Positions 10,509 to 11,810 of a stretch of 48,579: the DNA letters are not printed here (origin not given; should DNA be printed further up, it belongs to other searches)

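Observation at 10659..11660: Transcarbamylase with non-canonical carbamoyl-phosphate and second-substrate motifs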

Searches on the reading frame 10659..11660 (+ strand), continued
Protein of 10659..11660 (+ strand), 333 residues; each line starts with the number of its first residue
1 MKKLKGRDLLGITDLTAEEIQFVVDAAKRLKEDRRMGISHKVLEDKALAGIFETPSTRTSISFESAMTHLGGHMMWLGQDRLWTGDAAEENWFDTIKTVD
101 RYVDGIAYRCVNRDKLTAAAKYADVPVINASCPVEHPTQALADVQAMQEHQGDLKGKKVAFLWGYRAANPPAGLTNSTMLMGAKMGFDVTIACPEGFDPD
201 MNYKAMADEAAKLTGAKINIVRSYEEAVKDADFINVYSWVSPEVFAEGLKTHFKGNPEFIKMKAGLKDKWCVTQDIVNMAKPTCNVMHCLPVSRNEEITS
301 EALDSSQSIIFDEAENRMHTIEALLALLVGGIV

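Call 67: search_protein_families(library=ncbifam, proteins=[L002:11022-12086:+, L002:12379-13689:+, L002:15700-18270:+, L002:18689-20500:+, L002:2713-4047:-, L002:1760-2716:-, L001:11692-13056:+, L001:13076-14530:+, L001:14527-15543:+, L085:16636-17943:+], max_evalue=1e-20)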
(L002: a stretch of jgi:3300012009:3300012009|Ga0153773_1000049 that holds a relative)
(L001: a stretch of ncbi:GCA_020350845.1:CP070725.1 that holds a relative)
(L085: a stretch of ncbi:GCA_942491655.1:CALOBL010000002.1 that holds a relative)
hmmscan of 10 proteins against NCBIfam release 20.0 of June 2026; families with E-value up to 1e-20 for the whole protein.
L002:11022-12086:+ (354 aa): 4 families
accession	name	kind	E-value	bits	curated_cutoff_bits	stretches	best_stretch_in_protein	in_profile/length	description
NF040794.1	sarcosine_GrdF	exception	1.9e-113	379.4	800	1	7-354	2-349/435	sarcosine reductase complex component B subunit beta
TIGR01918.1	various_sel_PB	subfamily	2.4e-111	372.7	65.45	1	10-354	1-345/431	glycine/betaine/sarcosine/D-proline family reductase selenoprotein B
TIGR01917.1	gly_red_sel_B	equivalog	6.3e-102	341.7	602.2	1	10-354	1-345/431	glycine reductase complex selenoprotein B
NF040795.1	betaine_GrdH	exception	8.6e-95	318.2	775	1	12-354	3-346/435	betaine reductase selenoprotein B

L002:12379-13689:+ (436 aa): 2 families
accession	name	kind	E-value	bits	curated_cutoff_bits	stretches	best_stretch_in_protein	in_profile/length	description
NF040793.1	sarcosine_GrdG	exception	4e-80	269.7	780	1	1-390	1-382/428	sarcosine reductase complex component B subunit alpha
NF053623.1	fluoroAc_FarE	equivalog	2.8e-45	154.9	675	1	3-390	5-375/419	fluoroacetate reductase subunit FarE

L002:15700-18270:+ (856 aa): 2 families
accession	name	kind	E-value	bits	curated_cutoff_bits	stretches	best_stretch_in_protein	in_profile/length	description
NF040746.1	reduct_C_beta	equivalog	1.1e-187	624.2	450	1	6-484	1-475/477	glycine/sarcosine/betaine reductase complex component C subunit beta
NF040747.1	reduct_C_alpha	equivalog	9.3e-111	370.5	350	1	515-856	24-380/380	glycine/sarcosine/betaine reductase complex component C subunit alpha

L002:18689-20500:+ (603 aa): 1 family
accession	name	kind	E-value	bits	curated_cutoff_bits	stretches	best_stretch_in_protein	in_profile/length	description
NF007354.0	PRK09849.1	equivalog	5e-54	184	868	1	8-229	11-233/703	aldehyde ferredoxin oxidoreductase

L002:2713-4047:- (444 aa): 68 families (the best 25 are shown)
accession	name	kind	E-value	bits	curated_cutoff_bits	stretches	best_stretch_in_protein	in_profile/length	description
NF004426.0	PRK05769.1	equivalog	3.1e-163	543.6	552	1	5-441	5-440/441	acetyl ornithine aminotransferase family protein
NF005993.0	PRK08117.1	subfamily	6.9e-133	443.4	574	1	18-443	6-432/433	aspartate aminotransferase family protein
NF006228.0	PRK08360.1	equivalog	6e-125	417.3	608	1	16-443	2-429/443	aspartate aminotransferase family protein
NF004171.0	PRK05639.1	equivalog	1e-106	357.5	639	1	6-439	4-442/457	alanine/serine racemase family protein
NF005376.0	PRK06918.1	equivalog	2.4e-105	352.5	676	1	13-441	13-444/451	4-aminobutyrate--2-oxoglutarate transaminase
NF045634.1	LeuMetRace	equivalog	3.2e-104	349.1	800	1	17-443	3-429/432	leucine/methionine racemase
TIGR00700.1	GABAtrnsam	equivalog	7.5e-103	344.3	506.65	1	27-439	6-419/420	4-aminobutyrate--2-oxoglutarate transaminase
NF006368.0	PRK08593.1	equivalog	2.3e-102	342.9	570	1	16-443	5-434/448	aspartate aminotransferase family protein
NF004714.0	PRK06058.1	subfamily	1.6e-100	336.8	639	1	9-440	15-446/447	4-aminobutyrate--2-oxoglutarate transaminase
NF005692.0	PRK07495.1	equivalog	1.7e-95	320.2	724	1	20-443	6-424/425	4-aminobutyrate--2-oxoglutarate transaminase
TIGR00707.1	argD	subfamily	2.8e-94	316.1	410.05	1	36-438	9-380/381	acetylornithine/succinylornithine family transaminase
NF005985.0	PRK08088.1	equivalog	6.1e-94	315.1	713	1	19-442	6-425/426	4-aminobutyrate--2-oxoglutarate transaminase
NF002874.0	PRK03244.1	equivalog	1.6e-91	307.1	457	1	41-443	30-397/399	acetylornithine transaminase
NF049939.1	HyAminethphonNHLyPbfA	equivalog_domain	6.4e-85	285.2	525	1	16-440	22-441/442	(R)-1-hydroxy-2-aminoethylphosphonate ammonia-lyase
NF002797.0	PRK02936.1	equivalog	7e-85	285.1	496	1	42-440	17-379/385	acetylornithine transaminase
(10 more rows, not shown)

L002:1760-2716:- (318 aa): 4 families
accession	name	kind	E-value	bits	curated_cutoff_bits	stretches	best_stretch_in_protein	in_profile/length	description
TIGR00746.1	arcC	equivalog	3.4e-111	371.2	358.25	1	7-316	3-307/309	carbamate kinase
NF009008.0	PRK12354.1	subfamily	2.6e-92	309.3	361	1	7-316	3-298/308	carbamate kinase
NF009007.0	PRK12352.1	subfamily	9.1e-89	297.5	266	1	4-316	2-313/316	carbamate kinase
NF006926.0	PRK09411.1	equivalog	8.2e-70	235.3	416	1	7-314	4-293/297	carbamate kinase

L001:11692-13056:+ (454 aa): 0 families

L001:13076-14530:+ (484 aa): 1 family
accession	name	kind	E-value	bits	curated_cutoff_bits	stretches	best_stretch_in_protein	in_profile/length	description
TIGR02369.2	trimeth_pyl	equivalog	5.1e-130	434.1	525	1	6-477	2-469/469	[trimethylamine--corrinoid protein] Co-methyltransferase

L001:14527-15543:+ (338 aa): 12 families
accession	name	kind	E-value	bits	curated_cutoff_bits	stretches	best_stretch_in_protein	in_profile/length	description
TIGR03944.1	dehyd_SbnB_fam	equivalog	4.3e-73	246.2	326.9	1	6-333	1-327/327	2,3-diaminopropionate biosynthesis protein SbnB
NF006379.0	PRK08618.1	equivalog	1.5e-69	234.9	417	1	7-330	2-324/326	ornithine cyclodeaminase family protein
TIGR02371.1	ala_DH_arch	equivalog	1.2e-64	218.5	409.15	1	6-333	2-325/325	alanine dehydrogenase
NF004848.0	PRK06199.1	subfamily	6.8e-62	209.7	362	1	58-334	78-374/379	tyramine oxidase subunit B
TIGR02992.1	ectoine_eutC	equivalog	4.7e-51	173.8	471.65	1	9-328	4-323/326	ectoine utilization protein EutC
NF006141.0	PRK08291.1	equivalog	5.3e-50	170.2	408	1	15-328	12-326/330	cyclodeaminase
NF004793.0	PRK06141.1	equivalog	8.4e-41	140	322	1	24-323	14-313/314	bifunctional Delta(1)-pyrroline-2-carboxylate/Delta(1)-piperideine-2-carboxylate reductase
NF005762.1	PRK07589.1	equivalog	7.9e-36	123.7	350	1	68-333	61-321/334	ornithine cyclodeaminase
NF005296.0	PRK06823.1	equivalog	3.3e-33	115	438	1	18-321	12-313/315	ornithine cyclodeaminase family protein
NF045643.1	ImmsucRedBhcD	equivalog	4.8e-31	108.3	500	1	12-330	6-319/321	iminosuccinate reductase BhcD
NF005011.0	PRK06407.1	subfamily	1.6e-27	96.5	337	1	7-318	3-296/302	ornithine cyclodeaminase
NF005603.0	PRK07340.1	equivalog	2.6e-26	92.6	266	1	23-321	20-303/307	delta(1)-pyrroline-2-carboxylate reductase family protein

L085:16636-17943:+ (435 aa): 18 families
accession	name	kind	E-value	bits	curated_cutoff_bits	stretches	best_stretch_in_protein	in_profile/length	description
NF006370.0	PRK08596.1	equivalog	1.1e-73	248.3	412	1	8-434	6-424/425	acetylornithine deacetylase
TIGR01910.1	DapE-ArgE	subfamily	2.2e-72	244.3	217.6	1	48-421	18-373/373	ArgE/DapE family deacylase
NF005373.0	PRK06915.1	equivalog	1.6e-67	228.3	428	1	75-433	78-421/422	peptidase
NF005306.0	PRK06837.1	subfamily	5.5e-63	213.3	376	1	71-434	77-426/427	ArgE/DapE family deacylase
NF006399.0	PRK08651.1-2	equivalog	1.8e-46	159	381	1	53-225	30-195/405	succinyl-diaminopimelate desuccinylase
NF006365.0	PRK08588.1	subfamily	1.9e-44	152.5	289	1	47-427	23-378/383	succinyl-diaminopimelate desuccinylase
NF006400.0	PRK08651.1-3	equivalog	4e-40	137.8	374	1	22-423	13-400/410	succinyl-diaminopimelate desuccinylase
NF005710.0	PRK07522.1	subfamily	8.7e-38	130.5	412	1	55-421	33-380/391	acetylornithine deacetylase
NF009557.0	PRK13009.1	equivalog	2.7e-37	128.8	284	1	21-429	5-374/377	succinyl-diaminopimelate desuccinylase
TIGR01892.1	AcOrn-deacetyl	equivalog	1.9e-33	116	297.7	1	54-420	21-359/365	acetylornithine deacetylase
NF010589.0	PRK13983.1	equivalog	2.5e-33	115.6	333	1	8-426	3-406/409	M20 family metallo-hydrolase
NF009558.0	PRK13013.1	equivalog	3.7e-32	111.5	428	1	6-197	3-193/429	acetylornithine deacetylase/succinyl-diaminopimelate desuccinylase family protein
NF009555.0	PRK13004.1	equivalog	1.7e-30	106.2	321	1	7-429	3-395/399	YgeY family selenium metabolism-linked hydrolase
NF003474.0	PRK05111.1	equivalog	2e-29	102.7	460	1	19-430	6-381/383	acetylornithine deacetylase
TIGR01246.1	dapE_proteo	equivalog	9.7e-28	97.2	361.8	1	53-426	21-367/370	succinyl-diaminopimelate desuccinylase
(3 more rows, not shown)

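Call 71: find_encoding_contigs(protein=P0362, flank=10000, max_places=3)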
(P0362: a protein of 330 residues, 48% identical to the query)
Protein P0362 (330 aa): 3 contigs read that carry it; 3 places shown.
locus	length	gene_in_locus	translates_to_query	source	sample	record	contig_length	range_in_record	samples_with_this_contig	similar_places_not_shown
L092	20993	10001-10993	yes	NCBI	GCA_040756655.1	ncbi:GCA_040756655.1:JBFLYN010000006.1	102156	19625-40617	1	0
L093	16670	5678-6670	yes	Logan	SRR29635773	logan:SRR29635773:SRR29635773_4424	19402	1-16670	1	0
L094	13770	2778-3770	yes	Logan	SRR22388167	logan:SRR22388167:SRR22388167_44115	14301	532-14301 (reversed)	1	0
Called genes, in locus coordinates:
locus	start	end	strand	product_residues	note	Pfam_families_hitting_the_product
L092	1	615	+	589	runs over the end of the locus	PF03600:CitMHS, PF02080:TrkA_C, PF00939:Na_sulph_symp, PF03600:CitMHS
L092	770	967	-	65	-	-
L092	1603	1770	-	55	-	-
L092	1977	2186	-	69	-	-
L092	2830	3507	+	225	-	-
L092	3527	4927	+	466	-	PF05130:FlgN (faint), PF00015:MCPsignal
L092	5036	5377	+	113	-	-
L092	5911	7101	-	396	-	PF00871:Acetate_kinase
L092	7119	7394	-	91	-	PF02597:ThiS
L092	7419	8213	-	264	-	PF25213:HVO_A0261_N (weak), PF09339:HTH_IclR, PF01614:IclR_C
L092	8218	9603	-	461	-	PF05369:MtmB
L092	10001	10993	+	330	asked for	PF02729:OTCace_N, PF00185:OTCace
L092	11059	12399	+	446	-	PF22039:HUTI_composite_bact (faint), PF01979:Amidohydro_1, PF07969:Amidohydro_3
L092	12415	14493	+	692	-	PF05378:Hydant_A_N, PF01968:Hydantoinase_A, PF19278:Hydant_A_C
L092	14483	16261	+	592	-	PF02538:Hydantoinase_B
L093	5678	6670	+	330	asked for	PF02729:OTCace_N, PF00185:OTCace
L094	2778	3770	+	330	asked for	PF02729:OTCace_N, PF00185:OTCace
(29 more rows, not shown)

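Call 75: search_solved_structures(query=P0384, max_evalue=1e-20, show_alignments=2)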
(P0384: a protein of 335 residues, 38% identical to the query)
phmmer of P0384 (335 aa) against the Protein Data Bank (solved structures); distinct sequences matched with E-value up to 1e-20: 47.
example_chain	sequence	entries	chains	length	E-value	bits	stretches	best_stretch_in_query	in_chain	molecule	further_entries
1pvv_A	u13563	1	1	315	5.9e-70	238.8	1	4-335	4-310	Ornithine carbamoyltransferase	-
1a1s_A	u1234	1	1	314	8.1e-70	238.3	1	5-335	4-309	ORNITHINE CARBAMOYLTRANSFERASE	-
4ep1_A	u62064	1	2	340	9.7e-62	211.8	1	4-332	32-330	Ornithine carbamoyltransferase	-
4nf2_A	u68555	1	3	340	7.2e-61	208.9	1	4-332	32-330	Ornithine carbamoyltransferase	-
4f2g_A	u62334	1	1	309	2.7e-54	187.3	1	8-334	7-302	Ornithine carbamoyltransferase 1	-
7x99_A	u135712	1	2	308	3.7e-53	183.6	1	8-334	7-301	ornithine carbamoyltransferase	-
4a8t_A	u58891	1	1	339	5.5e-53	183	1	7-334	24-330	PUTRESCINE CARBAMOYLTRANSFERASE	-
3txx_A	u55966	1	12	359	6.8e-53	182.7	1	8-334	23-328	Putrescine carbamoyltransferase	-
4a8h_A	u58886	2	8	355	8.6e-53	182.4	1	8-334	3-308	PUTRESCINE CARBAMOYLTRANSFERASE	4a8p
3gd5_A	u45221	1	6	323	2e-52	181.1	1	19-335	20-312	Ornithine carbamoyltransferase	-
4am8_A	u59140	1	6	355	8.1e-52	179.2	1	8-334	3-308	PUTRESCINE CARBAMOYLTRANSFERASE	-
8qeu_A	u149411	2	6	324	4.6e-50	173.4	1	7-332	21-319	Ornithine transcarbamylase, chloroplastic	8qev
4oh7_A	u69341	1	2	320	5.4e-49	169.9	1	10-332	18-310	Ornithine carbamoyltransferase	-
3m5c_A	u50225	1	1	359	2.9e-48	167.5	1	8-334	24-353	N-acetylornithine carbamoyltransferase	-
3l02_A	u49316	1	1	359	6.9e-48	166.3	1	8-334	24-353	N-acetylornithine carbamoyltransferase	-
3kzc_A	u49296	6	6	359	1e-47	165.7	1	8-334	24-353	N-acetylornithine carbamoyltransferase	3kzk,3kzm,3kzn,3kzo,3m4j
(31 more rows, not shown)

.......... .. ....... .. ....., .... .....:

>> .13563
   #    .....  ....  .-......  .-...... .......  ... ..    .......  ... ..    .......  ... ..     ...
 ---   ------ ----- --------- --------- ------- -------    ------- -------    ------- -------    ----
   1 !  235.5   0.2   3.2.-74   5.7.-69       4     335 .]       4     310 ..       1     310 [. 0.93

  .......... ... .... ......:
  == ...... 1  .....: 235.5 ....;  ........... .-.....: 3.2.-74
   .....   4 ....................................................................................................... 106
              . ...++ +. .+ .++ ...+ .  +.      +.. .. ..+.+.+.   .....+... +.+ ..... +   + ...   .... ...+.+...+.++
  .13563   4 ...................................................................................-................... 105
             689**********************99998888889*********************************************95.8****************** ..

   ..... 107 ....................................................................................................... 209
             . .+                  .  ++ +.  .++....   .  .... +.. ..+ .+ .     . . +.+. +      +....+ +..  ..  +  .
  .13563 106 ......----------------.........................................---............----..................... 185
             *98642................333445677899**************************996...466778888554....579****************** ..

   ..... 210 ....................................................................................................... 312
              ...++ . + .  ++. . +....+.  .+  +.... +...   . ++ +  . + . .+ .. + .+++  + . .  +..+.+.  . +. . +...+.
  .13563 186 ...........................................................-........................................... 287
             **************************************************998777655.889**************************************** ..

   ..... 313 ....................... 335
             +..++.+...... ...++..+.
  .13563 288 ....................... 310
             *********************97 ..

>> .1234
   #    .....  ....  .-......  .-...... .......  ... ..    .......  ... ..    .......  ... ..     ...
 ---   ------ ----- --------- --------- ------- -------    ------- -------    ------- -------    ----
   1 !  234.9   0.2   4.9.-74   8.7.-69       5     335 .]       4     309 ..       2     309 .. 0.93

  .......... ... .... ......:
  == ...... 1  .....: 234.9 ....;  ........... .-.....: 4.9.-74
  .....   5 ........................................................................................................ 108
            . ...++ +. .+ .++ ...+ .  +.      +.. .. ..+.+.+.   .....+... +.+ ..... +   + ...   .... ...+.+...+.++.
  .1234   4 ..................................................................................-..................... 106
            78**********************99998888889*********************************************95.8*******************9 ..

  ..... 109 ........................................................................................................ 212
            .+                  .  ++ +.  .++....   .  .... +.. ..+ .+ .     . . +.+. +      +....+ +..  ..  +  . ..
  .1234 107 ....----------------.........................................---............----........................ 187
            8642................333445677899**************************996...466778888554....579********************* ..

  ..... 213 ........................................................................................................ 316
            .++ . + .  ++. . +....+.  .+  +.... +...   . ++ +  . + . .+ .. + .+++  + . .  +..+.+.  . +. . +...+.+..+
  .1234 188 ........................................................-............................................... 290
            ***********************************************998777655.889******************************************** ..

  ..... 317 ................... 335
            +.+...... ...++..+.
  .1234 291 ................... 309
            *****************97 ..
